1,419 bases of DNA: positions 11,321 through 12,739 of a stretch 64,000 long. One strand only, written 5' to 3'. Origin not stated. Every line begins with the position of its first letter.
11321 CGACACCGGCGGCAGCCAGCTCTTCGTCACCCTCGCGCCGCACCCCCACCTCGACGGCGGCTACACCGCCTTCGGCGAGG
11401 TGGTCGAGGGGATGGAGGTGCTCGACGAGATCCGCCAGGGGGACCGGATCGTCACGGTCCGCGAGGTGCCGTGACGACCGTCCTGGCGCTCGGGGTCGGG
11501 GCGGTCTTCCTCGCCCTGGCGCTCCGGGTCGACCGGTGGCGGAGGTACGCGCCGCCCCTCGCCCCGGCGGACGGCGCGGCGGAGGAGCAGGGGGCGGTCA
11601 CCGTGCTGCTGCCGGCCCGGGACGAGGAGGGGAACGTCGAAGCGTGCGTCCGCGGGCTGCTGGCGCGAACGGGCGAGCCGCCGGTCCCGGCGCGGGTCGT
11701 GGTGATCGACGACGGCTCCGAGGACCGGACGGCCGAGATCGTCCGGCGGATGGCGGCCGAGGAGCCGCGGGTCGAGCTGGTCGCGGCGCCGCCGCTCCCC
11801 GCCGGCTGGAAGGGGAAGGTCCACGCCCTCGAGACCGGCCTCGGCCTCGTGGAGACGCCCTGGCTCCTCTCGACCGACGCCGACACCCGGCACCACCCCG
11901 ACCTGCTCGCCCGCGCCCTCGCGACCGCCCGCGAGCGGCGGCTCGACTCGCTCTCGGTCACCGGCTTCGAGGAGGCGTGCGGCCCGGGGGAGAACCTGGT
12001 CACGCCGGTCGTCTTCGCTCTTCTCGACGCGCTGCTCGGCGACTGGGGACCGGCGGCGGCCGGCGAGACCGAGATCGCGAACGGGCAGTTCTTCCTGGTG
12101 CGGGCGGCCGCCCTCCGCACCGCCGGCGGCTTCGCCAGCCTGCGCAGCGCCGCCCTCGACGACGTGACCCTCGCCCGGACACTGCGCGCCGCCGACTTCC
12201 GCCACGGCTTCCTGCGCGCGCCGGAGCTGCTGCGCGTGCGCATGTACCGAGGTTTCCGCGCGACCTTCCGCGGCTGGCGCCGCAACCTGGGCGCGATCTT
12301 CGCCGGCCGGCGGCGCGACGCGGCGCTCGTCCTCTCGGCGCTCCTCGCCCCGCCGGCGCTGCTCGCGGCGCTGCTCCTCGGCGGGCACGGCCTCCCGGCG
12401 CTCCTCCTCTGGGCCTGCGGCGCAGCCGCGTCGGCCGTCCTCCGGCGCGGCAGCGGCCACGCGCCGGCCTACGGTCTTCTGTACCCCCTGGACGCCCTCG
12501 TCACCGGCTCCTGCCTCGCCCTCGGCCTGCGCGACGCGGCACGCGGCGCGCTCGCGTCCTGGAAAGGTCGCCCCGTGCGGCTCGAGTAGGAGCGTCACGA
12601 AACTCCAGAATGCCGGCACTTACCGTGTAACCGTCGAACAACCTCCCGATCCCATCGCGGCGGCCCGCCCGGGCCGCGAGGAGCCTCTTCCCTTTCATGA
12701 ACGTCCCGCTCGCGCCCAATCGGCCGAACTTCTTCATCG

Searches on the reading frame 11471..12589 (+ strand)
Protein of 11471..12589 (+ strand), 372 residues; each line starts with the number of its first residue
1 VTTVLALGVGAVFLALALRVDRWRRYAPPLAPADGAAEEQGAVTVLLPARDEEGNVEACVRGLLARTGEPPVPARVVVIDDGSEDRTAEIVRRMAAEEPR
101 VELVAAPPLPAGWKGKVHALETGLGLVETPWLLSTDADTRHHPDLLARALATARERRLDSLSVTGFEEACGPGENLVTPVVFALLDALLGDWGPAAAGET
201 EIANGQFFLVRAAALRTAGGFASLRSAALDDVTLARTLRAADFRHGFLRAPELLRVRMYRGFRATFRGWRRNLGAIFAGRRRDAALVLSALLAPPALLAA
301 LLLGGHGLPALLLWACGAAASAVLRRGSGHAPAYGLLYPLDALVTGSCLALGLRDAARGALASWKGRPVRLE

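Call 42: search_protein_families(library=pfam, proteins=[window:11471-12589:+], max_evalue=0.01)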
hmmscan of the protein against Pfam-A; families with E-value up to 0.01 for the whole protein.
window:11471-12589:+ (372 aa): 4 families
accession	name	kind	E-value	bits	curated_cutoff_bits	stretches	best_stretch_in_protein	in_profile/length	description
PF00535.33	Glycos_transf_2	-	9.2e-16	58.7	23.3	1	44-160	1-110/168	Glycosyl transferase family 2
PF13641.12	Glyco_tranf_2_3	-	6.8e-15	56.1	27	1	43-256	3-209/230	Glycosyltransferase like family 2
PF13506.12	Glyco_transf_21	-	5.2e-11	42.8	21.7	1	108-267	10-167/174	Glycosyl transferase family 21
PF13632.12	Glyco_trans_2_3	-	1.1e-05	25.7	27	1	132-301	2-176/198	Glycosyl transferase family group 2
